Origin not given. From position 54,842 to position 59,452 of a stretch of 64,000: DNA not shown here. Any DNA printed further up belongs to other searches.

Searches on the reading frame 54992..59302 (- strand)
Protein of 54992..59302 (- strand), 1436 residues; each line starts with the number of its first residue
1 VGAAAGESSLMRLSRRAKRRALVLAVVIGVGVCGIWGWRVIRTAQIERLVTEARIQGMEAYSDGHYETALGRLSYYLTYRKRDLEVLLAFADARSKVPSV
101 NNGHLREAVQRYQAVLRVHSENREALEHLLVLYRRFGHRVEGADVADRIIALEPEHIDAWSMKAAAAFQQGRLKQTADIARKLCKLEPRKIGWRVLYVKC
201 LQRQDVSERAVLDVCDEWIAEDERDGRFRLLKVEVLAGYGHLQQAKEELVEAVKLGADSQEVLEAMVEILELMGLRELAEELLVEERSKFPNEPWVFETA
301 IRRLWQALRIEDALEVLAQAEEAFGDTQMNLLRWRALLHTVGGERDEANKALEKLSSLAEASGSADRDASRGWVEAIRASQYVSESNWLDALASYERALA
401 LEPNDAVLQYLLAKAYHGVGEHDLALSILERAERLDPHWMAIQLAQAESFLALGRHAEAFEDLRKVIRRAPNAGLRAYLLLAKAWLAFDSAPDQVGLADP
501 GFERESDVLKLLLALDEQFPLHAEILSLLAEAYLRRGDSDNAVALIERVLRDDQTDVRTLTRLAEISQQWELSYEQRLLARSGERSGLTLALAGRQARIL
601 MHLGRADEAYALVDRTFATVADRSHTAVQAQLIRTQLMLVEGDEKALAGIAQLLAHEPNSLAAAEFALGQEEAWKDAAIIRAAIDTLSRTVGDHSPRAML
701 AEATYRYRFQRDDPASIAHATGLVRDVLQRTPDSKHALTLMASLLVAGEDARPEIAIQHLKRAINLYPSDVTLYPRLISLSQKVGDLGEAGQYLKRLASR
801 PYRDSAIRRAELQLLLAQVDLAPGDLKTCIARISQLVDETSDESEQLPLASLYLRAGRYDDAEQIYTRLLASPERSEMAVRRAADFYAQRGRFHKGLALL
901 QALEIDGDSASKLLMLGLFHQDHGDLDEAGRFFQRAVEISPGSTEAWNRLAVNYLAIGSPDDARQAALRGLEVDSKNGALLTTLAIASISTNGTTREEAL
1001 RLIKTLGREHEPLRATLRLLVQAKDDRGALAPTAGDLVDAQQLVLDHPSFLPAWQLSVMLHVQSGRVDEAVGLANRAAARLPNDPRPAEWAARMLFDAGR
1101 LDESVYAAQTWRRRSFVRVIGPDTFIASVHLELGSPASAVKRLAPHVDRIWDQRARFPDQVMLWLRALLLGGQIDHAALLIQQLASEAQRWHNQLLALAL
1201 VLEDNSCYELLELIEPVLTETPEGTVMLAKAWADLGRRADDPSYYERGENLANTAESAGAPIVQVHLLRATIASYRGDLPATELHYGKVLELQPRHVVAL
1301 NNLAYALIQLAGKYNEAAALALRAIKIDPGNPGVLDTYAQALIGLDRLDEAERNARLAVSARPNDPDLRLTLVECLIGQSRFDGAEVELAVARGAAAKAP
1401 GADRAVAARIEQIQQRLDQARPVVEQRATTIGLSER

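Call 7: search_protein_families(library=pfam, proteins=[window:54992-59302:-], max_evalue=0.01)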
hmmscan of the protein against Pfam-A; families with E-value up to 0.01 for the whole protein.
window:54992-59302:- (1436 aa): 25 families
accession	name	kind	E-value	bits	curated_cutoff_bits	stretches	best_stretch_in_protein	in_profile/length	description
PF14559.12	TPR_19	-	2.5e-48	162.7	25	5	923-977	4-58/68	Tetratricopeptide repeat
PF13428.12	TPR_14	-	3e-41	136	23.5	5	525-566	3-44/44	Tetratricopeptide repeat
PF13431.12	TPR_17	-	1.3e-33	112.9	24.4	2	1286-1317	2-32/34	Tetratricopeptide repeat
PF07719.23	TPR_2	-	2.9e-28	96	27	0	913-942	4-33/34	Tetratricopeptide repeat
PF12895.13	ANAPC3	-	1.9e-27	95.8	27.2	3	389-463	6-79/82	Anaphase-promoting complex, cyclosome, subunit 3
PF00515.34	TPR_1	-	5.8e-27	92.8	27.8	0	915-942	6-33/34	Tetratricopeptide repeat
PF13432.12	TPR_16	-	1.2e-26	93.2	32.7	7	1268-1332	2-65/65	Tetratricopeptide repeat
PF13181.12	TPR_8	-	5.9e-24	82.6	25.7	0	409-437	4-32/34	Tetratricopeptide repeat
PF13176.12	TPR_7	-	3.4e-16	58.3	27.9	2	849-873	5-29/36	Tetratricopeptide repeat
PF23914.1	TPR_CcmH_CycH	-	2.9e-15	56.9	42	1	897-990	37-133/158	Cytochrome c-type biogenesis protein H TPR domain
PF13414.12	TPR_11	-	2.9e-15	56.1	26.8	1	381-420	3-42/42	TPR repeat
PF13424.12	TPR_12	-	1.4e-13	51.2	30.1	2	910-974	3-75/77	Tetratricopeptide repeat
PF25064.1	ARM_TT21_5th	-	1.4e-12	48.4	27.8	0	737-799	3-63/117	TT21 fifth ARM repeats domain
PF13174.12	TPR_6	-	1.5e-12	47.7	26.3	0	444-472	4-32/33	Tetratricopeptide repeat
PF25058.1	ARM_TT21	-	1.8e-09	38.2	27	0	768-855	54-140/155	Tetratricopeptide repeat protein 21 ARM repeat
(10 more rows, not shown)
